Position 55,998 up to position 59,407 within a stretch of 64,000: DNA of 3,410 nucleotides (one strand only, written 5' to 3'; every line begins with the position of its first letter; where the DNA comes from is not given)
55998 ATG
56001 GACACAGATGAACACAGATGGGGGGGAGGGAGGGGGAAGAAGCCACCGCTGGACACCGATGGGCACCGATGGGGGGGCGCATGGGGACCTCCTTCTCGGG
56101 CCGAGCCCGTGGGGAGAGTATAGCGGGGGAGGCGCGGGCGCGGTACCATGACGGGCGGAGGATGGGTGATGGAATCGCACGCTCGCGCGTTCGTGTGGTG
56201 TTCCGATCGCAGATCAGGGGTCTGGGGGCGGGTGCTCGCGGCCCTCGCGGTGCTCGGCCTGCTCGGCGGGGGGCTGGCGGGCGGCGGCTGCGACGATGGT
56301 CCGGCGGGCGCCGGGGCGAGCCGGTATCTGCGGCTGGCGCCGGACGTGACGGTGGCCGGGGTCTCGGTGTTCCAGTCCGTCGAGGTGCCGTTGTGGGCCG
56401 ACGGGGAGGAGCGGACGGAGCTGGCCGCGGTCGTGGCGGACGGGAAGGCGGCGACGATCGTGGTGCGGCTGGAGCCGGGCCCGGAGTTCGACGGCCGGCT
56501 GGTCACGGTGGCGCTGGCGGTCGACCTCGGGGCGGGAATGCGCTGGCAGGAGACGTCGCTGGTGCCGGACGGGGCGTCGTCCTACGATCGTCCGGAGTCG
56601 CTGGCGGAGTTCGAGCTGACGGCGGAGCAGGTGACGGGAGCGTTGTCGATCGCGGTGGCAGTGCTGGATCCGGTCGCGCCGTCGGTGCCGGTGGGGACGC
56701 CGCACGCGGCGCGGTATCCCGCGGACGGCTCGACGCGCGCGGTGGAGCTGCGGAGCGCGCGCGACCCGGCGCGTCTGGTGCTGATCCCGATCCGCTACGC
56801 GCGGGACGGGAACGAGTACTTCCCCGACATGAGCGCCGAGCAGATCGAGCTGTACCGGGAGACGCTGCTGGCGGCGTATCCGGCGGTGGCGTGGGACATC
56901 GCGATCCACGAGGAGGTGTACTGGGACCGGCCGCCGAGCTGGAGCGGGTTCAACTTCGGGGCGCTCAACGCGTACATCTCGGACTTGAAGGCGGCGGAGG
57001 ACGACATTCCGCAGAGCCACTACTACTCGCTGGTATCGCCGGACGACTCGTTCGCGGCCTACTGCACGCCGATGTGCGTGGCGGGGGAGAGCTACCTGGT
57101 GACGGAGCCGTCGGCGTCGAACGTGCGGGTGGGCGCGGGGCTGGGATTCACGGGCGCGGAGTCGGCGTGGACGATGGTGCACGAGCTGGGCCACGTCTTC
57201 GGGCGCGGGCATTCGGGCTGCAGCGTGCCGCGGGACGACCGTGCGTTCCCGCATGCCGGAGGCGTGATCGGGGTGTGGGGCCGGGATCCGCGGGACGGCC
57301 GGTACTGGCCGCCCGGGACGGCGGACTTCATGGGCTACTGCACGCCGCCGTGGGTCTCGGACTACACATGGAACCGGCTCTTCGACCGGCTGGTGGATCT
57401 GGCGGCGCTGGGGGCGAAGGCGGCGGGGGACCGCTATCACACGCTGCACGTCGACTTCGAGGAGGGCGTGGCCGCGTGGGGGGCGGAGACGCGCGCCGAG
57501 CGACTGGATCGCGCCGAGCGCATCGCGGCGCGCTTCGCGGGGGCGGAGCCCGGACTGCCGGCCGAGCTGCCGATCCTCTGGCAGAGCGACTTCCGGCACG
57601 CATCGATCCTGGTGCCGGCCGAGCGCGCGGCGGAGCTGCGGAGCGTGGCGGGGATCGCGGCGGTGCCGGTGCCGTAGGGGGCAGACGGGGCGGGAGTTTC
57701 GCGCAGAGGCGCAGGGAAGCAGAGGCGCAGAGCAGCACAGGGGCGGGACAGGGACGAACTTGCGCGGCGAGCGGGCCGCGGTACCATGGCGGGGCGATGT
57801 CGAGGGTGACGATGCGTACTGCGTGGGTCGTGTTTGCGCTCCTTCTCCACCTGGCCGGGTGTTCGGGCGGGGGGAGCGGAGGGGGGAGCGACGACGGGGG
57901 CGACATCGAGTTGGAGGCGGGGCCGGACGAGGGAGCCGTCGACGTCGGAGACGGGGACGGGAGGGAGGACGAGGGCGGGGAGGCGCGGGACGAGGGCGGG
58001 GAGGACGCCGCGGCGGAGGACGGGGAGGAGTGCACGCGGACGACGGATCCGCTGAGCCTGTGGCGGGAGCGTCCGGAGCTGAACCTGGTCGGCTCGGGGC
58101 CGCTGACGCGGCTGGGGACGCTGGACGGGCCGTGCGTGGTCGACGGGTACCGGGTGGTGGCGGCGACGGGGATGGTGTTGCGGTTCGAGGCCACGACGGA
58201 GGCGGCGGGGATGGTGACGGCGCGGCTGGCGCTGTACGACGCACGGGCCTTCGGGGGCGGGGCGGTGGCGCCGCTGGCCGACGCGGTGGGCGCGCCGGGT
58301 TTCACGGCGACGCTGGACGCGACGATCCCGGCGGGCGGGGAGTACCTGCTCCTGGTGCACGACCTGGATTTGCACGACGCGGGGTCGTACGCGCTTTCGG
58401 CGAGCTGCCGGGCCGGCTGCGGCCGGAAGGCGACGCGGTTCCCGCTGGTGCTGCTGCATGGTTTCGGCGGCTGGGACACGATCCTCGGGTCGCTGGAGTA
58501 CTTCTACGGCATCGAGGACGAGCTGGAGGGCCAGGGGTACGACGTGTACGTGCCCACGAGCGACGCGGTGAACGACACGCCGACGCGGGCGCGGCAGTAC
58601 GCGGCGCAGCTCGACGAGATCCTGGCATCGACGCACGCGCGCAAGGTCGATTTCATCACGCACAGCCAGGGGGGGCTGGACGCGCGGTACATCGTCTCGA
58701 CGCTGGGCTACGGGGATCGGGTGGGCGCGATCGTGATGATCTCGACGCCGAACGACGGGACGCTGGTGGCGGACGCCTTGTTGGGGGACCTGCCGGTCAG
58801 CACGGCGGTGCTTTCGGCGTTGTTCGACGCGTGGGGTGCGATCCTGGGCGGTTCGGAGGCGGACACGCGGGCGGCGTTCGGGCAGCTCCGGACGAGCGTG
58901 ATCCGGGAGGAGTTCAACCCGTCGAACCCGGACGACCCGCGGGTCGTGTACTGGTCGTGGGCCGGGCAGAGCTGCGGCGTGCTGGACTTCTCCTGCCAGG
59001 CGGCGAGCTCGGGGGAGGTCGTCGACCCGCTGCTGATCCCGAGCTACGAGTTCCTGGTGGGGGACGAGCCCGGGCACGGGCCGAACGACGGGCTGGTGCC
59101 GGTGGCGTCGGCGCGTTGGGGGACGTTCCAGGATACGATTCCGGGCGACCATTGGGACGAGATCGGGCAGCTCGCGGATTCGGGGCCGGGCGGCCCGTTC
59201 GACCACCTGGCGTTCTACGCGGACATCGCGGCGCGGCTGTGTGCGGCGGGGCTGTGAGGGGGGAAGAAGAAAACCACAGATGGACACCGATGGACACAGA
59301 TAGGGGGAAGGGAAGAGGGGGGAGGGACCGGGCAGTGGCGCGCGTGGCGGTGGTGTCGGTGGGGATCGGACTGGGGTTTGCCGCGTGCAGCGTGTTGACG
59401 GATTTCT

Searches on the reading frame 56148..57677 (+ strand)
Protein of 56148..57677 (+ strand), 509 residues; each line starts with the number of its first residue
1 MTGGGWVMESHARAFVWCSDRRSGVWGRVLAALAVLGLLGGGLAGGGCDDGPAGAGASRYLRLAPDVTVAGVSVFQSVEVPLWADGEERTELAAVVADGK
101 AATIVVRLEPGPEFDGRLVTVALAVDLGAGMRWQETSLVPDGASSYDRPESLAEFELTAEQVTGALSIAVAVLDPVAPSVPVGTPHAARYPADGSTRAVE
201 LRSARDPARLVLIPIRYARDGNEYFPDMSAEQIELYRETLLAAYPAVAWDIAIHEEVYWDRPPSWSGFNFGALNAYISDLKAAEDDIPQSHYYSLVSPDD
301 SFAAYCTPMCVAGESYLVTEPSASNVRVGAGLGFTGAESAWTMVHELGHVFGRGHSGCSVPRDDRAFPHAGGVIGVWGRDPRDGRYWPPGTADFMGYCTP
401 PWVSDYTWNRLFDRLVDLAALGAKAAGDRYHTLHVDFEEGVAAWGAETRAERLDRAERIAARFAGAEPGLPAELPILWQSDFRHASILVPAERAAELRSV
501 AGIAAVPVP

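Call 12: search_protein_families(library=pfam, proteins=[window:56148-57677:+], max_evalue=0.01)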
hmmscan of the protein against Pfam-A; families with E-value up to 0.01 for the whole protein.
window:56148-57677:+ (509 aa): 2 families
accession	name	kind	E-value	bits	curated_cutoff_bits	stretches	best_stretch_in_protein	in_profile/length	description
PF10462.15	Peptidase_M66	-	0.0014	18.1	20.6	1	331-389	182-244/306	Peptidase M66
PF13582.12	Reprolysin_3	-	0.0068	17.4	22.4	0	304-356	81-123/123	Metallo-peptidase family M12B Reprolysin-like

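Call 42: find_homologous_proteins(query=window:56148-57677:+, max_evalue=0.00001)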
Query window:56148-57677:+ (509 aa): 18 proteins with E <= 0.00001 among 8000 candidates.
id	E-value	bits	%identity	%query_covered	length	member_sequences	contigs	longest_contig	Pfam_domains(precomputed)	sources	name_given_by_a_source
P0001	0.0e+0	1139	100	99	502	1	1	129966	-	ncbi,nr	ncbi:MAG: hypothetical protein HY907_06245 [Deltaproteobacteria bacterium]|nr:hypothetical protein [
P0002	1.7e-279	946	82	99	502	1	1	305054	-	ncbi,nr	ncbi:MAG: hypothetical protein HY905_04370 [Deltaproteobacteria bacterium]|nr:hypothetical protein [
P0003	5.0e-227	773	70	94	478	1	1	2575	PF10462.16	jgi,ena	-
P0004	3.0e-220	751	71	91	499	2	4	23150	-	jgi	jgi:hypothetical protein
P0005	1.3e-218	745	68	95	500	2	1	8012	-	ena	-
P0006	4.4e-218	744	70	90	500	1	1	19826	-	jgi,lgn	jgi:hypothetical protein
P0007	9.3e-213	726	68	91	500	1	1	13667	-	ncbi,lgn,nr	ncbi:MAG: hypothetical protein JXB32_15310 [Deltaproteobacteria bacterium]|nr:hypothetical protein [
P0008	1.1e-202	693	68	91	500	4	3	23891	-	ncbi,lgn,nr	ncbi:MAG: hypothetical protein GYA57_18245 [Myxococcales bacterium]|nr:hypothetical protein [Myxococ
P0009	8.5e-201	687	67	91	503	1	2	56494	-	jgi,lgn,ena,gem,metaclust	metaclust:\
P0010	5.2e-198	677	65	91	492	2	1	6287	PF10462.16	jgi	jgi:hypothetical protein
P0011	5.3e-197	674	66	91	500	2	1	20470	-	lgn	-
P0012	3.0e-155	536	69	66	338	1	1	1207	-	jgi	-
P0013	5.2e-144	499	71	59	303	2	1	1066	-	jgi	jgi:hypothetical protein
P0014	1.3e-91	326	42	86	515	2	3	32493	-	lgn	-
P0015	6.7e-91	324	40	88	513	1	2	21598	-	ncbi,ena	-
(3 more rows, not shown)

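Call 43: find_encoding_contigs(protein=P0002, flank=10000, max_places=3)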
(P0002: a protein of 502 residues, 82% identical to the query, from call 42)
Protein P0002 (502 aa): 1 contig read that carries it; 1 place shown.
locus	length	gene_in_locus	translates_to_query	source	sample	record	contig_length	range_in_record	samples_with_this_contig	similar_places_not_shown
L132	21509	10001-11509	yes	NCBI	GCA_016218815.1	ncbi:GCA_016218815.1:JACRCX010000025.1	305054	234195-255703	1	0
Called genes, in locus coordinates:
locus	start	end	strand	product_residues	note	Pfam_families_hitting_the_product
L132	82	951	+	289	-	PF01145:Band_7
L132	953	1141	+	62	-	-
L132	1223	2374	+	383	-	PF13646:HEAT_2, PF02985:HEAT (faint), PF03130:HEAT_PBS (faint)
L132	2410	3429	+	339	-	PF11617:Cu-binding_MopE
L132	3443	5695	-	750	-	-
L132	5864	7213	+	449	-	PF04389:Peptidase_M28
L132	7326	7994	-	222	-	-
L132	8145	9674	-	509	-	PF13517:FG-GAP_3 (faint), PF01839:FG-GAP (faint)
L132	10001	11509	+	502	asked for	-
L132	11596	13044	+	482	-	PF00561:Abhydrolase_1, PF02089:Palm_thioest (weak), PF24096:DUF7379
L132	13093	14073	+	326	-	PF03781:FGE-sulfatase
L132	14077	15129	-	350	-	PF03372:Exo_endo_phos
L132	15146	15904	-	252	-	PF07238:PilZ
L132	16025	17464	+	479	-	PF01487:DHquinase_I, PF08501:Shikimate_dh_N, PF01488:Shikimate_DH (weak)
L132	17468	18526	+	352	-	-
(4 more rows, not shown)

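Call 44: find_encoding_contigs(protein=P0009, flank=10000, max_places=3)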
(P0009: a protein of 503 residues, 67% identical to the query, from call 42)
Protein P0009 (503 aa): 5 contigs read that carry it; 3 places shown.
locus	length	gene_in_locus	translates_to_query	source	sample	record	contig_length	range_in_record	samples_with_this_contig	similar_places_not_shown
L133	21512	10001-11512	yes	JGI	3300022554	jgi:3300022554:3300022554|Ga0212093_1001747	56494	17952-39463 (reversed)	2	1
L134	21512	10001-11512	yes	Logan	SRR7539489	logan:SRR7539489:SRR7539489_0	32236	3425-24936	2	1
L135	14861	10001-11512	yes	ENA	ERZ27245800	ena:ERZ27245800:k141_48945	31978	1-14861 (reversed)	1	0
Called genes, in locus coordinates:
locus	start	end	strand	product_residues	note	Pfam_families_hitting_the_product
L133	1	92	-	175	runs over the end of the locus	-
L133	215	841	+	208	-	PF03352:Adenine_glyco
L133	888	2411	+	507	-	PF02415:Chlam_PMP (faint), PF13229:Beta_helix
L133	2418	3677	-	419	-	PF04389:Peptidase_M28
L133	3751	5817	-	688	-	-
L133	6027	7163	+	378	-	-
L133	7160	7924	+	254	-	-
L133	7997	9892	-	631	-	PF01839:FG-GAP (weak), PF13517:FG-GAP_3 (weak), PF01839:FG-GAP (weak), PF13517:FG-GAP_3, PF01839:FG-GAP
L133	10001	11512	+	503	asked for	-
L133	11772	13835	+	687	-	-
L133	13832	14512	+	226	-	PF13505:OMP_b-brl (weak)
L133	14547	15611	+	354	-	-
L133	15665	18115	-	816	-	PF13432:TPR_16 (faint), PF01464:SLT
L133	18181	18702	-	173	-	-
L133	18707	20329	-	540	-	-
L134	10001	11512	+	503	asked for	-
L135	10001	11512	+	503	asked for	-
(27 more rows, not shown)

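Call 50: find_encoding_contigs(protein=P0008, flank=6000, max_places=2)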
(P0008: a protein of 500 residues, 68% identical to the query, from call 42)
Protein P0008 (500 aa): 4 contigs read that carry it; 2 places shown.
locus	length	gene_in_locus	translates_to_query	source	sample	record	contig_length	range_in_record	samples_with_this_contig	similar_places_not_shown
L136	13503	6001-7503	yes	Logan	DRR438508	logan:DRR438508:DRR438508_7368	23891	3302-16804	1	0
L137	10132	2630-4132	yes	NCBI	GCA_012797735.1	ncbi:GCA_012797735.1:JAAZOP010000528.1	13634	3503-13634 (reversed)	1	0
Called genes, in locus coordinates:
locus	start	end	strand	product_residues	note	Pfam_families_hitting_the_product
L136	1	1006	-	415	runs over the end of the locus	PF04389:Peptidase_M28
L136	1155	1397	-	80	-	-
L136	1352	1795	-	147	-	-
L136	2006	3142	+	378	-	-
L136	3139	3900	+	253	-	-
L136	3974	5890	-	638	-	PF13517:FG-GAP_3 (weak), PF01839:FG-GAP, PF13517:FG-GAP_3, PF01839:FG-GAP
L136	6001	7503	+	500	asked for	-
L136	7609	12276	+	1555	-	PF01835:MG2, PF00207:A2M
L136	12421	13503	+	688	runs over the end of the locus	-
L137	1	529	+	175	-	?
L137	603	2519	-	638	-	PF13517:FG-GAP_3 (weak), PF01839:FG-GAP, PF13517:FG-GAP_3, PF01839:FG-GAP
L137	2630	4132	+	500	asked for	-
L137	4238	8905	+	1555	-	PF01835:MG2, PF00207:A2M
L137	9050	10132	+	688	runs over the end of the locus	-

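Call 51: find_encoding_contigs(protein=P0004, flank=6000, max_places=2)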
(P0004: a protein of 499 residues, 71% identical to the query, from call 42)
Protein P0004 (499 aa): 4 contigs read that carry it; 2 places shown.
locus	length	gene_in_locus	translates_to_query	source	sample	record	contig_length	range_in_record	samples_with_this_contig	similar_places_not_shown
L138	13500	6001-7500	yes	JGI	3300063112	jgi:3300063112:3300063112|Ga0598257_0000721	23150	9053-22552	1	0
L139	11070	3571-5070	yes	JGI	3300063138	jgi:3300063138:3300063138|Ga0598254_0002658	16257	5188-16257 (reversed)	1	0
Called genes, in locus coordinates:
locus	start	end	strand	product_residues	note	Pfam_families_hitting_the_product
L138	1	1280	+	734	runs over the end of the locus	PF01627:Hpt, PF02518:HATPase_c, PF01584:CheW, PF00072:Response_reg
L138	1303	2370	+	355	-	PF00072:Response_reg, PF01339:CheB_methylest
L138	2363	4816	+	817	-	PF00072:Response_reg, PF00989:PAS, PF08448:PAS_4, PF02518:HATPase_c, PF00072:Response_reg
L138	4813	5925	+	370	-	PF00072:Response_reg, PF13487:HD_5, PF01966:HD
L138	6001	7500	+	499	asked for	-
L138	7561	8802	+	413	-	PF13173:AAA_14, PF00004:AAA (faint), PF13635:DUF4143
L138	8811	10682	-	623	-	PF01136:Peptidase_U32, PF12392:DUF3656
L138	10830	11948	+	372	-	PF01546:Peptidase_M20, PF05343:Peptidase_M42 (faint), PF07687:M20_dimer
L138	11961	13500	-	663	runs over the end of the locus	PF00691:OmpA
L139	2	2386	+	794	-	?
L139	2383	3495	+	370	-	PF00072:Response_reg, PF13487:HD_5, PF01966:HD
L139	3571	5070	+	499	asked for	-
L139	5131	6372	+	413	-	PF13173:AAA_14, PF00004:AAA (faint), PF13635:DUF4143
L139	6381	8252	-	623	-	PF01136:Peptidase_U32, PF12392:DUF3656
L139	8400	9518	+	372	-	PF01546:Peptidase_M20, PF05343:Peptidase_M42 (faint), PF07687:M20_dimer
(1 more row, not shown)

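Call 52: find_encoding_contigs(protein=P0001, flank=10000, max_places=2)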
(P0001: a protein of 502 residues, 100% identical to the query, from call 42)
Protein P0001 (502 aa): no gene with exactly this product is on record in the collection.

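Call 58: search_solved_structures(query=window:56148-57677:+, max_evalue=0.01)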
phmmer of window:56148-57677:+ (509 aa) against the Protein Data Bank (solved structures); distinct sequences matched with E-value up to 0.01: 0.

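Call 83: search_protein_families(library=pfam, alignment_id=A1, max_evalue=0.01)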
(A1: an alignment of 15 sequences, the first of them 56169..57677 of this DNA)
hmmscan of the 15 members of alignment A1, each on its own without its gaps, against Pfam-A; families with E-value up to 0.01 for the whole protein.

A. member 1, window:56169-57677:+ (502 aa): 2 families
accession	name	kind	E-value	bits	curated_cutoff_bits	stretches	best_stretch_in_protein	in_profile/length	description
PF10462.15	Peptidase_M66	-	0.0014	18.1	20.6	1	324-382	182-244/306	Peptidase M66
PF13582.12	Reprolysin_3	-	0.0067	17.4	22.4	0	297-349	81-123/123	Metallo-peptidase family M12B Reprolysin-like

B. families by the number of members that match (of 15 scanned): 3 families
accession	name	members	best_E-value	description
PF10462.15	Peptidase_M66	15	8.3e-09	Peptidase M66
PF13582.12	Reprolysin_3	12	0.00066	Metallo-peptidase family M12B Reprolysin-like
PF13688.12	Reprolysin_5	1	0.0063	Metallo-peptidase family M12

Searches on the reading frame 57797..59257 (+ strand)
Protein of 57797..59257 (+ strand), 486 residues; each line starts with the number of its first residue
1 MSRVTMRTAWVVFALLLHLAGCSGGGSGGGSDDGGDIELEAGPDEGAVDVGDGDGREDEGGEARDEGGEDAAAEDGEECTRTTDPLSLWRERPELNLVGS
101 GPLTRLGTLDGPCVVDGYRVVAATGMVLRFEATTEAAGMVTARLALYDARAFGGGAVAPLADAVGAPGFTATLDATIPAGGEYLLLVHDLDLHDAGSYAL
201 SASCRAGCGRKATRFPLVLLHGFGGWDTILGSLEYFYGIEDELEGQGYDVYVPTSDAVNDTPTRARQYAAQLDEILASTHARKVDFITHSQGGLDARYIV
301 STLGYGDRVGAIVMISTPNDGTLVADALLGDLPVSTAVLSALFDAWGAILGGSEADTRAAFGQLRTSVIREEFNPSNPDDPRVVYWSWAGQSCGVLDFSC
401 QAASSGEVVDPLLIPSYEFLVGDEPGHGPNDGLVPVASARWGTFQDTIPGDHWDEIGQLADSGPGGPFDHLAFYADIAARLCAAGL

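Call 12: search_protein_families(library=pfam, proteins=[window:57797-59257:+], max_evalue=0.01)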
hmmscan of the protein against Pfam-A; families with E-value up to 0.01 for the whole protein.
window:57797-59257:+ (486 aa): 3 families
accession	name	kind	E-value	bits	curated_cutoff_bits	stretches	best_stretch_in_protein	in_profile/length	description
PF00561.26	Abhydrolase_1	-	2.5e-09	37.6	25.8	1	216-320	2-105/245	alpha/beta hydrolase fold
PF24096.1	DUF7379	-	2.9e-07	31.1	33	1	264-327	53-120/191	Domain of unknown function (DUF7379)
PF02089.21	Palm_thioest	-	2.5e-05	24.5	26.8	1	216-323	1-114/254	Palmitoyl protein thioesterase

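Call 40: find_encoding_contigs(protein=window:57797-59257:+, flank=10000, max_places=6)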
Protein window:57797-59257:+ (486 aa): no gene with exactly this product is on record in the collection.

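Call 59: search_solved_structures(query=window:57797-59257:+, max_evalue=0.001)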
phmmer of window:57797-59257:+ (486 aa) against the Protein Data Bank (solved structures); distinct sequences matched with E-value up to 0.001: 32.
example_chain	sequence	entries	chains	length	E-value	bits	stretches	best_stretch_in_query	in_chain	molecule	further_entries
1hqd_A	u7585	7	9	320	2.5e-25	92.7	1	211-369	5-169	LIPASE | TRIACYL-GLYCEROL-HYDROLASE | TRIACYL-GLYCEROL HYDROLASE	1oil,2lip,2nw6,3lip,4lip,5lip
1ys1_X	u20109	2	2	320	3.2e-25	92.3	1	211-369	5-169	Lipase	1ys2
7cof_A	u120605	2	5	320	3.3e-25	92.3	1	212-461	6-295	Alpha/beta hydrolase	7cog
8xy5_A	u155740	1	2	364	5.1e-25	91.6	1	208-367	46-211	Alpha/beta hydrolase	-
6cl4_A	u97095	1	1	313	9.7e-23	84.1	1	211-486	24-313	Lipase C12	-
4gw3_A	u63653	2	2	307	2e-22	83.1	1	210-479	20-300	Putative lipase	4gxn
3w9u_A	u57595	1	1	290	2.5e-22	82.8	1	211-479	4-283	Putative lipase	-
1cvl_A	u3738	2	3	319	5.5e-22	81.6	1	212-369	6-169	TRIACYLGLYCEROL HYDROLASE | Lipase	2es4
1tah_B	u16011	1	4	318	5.7e-22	81.6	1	212-369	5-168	LIPASE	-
6jd9_A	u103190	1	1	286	6.5e-22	81.4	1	213-479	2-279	Alpha/beta hydrolase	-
4hs9_A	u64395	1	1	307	9.8e-22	80.8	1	210-460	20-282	Lipase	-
1qge_D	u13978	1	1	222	5.2e-21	78.4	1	212-369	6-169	PROTEIN (TRIACYLGLYCEROL HYDROLASE)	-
1ex9_A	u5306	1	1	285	2.1e-20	76.4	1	212-459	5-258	LACTONIZING LIPASE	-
9g8u_A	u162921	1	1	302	6.9e-19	71.4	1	212-482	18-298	Lactonizing lipase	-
6nkc_A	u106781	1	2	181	9.6e-08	34.7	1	212-319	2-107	Lipase, Lip_vut1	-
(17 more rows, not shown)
